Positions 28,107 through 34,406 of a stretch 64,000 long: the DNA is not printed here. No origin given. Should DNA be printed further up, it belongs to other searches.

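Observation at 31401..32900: Peptidoglycan-binding domain, Pro/Thr linker and hydrolase-like region inside the 6,100-aa protein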

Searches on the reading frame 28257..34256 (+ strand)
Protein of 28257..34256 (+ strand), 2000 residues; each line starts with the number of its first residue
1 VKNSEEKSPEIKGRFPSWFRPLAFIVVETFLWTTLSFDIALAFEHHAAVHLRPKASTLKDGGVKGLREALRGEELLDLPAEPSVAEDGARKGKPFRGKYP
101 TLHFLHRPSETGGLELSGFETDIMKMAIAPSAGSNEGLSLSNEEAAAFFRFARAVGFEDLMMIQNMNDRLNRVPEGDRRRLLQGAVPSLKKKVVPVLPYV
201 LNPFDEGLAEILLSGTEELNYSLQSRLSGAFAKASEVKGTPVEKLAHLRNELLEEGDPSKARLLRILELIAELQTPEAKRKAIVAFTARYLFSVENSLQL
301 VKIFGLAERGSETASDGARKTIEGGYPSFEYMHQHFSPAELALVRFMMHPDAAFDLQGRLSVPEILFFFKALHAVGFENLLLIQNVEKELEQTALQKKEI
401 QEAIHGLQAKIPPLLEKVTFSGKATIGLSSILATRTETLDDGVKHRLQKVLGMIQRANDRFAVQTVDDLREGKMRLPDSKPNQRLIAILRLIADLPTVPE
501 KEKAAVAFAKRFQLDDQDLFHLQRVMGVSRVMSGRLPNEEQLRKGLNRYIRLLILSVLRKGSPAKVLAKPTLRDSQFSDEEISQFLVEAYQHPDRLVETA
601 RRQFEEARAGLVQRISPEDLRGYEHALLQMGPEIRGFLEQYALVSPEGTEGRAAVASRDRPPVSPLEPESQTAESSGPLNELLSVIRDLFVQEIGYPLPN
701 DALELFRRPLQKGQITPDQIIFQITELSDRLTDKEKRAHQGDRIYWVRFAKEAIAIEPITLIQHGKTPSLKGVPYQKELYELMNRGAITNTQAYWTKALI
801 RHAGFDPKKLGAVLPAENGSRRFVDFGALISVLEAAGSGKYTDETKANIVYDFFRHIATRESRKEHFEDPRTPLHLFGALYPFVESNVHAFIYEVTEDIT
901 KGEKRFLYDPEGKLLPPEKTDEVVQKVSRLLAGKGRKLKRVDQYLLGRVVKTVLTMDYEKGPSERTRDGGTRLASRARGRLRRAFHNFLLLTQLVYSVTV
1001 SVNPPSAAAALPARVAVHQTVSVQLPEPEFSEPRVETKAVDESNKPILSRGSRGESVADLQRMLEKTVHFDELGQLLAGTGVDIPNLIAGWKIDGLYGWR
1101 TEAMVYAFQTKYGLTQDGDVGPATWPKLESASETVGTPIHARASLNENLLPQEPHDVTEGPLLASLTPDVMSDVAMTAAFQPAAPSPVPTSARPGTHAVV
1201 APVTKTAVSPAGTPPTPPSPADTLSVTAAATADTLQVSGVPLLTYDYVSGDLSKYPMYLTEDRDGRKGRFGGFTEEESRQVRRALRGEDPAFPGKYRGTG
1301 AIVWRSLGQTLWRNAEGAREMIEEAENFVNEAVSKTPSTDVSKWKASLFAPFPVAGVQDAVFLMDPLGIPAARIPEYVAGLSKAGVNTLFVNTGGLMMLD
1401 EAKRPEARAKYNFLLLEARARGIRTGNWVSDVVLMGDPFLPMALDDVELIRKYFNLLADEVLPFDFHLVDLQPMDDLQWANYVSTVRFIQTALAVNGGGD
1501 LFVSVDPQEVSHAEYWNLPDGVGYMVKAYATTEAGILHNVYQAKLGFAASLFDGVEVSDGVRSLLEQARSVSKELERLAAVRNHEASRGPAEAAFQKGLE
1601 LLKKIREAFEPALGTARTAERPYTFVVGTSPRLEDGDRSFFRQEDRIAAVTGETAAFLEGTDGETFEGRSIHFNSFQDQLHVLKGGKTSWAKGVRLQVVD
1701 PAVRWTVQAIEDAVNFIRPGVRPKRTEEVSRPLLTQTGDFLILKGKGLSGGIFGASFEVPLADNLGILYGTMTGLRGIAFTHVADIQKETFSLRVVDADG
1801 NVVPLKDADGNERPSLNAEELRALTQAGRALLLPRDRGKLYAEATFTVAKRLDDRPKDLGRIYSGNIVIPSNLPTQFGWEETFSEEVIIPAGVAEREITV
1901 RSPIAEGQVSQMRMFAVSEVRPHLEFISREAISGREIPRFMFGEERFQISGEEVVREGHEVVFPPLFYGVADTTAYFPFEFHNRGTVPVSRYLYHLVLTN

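Call 3: search_protein_families(library=pfam, proteins=[window:28257-34256:+], max_evalue=0.1)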
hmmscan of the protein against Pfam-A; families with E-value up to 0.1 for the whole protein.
window:28257-34256:+ (2000 aa): 2 families
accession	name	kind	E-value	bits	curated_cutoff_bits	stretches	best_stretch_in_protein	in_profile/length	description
PF01471.23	PG_binding_1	-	1.4e-09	38.4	23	1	1054-1127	2-56/57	Putative peptidoglycan binding domain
PF10704.14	DUF2508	-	0.055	14.1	22.5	0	1407-1424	53-70/71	Protein of unknown function (DUF2508)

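Call 7: search_protein_families(library=ncbifam, proteins=[window:28257-34256:+], max_evalue=0.1)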
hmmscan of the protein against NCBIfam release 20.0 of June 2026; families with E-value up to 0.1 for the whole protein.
window:28257-34256:+ (2000 aa): 4 families
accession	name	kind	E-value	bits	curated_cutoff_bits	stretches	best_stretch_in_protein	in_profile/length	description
TIGR02869.1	spore_SleB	equivalog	3.1e-07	30.5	236.5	1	1092-1135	32-75/201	spore cortex-lytic enzyme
NF052336.1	PdgHdaseHSB100310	equivalog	1.3e-05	24.7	500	1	1093-1128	211-246/316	peptidoglycan hydrolase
NF052335.1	PdgHdaseHSB129560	equivalog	7.1e-05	22.3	500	1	1093-1147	226-281/330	peptidoglycan hydrolase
TIGR04435.1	restrict_AAA_1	hypoth_equivalog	0.0021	16.8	300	1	828-907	286-363/568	restriction system-associated AAA family ATPase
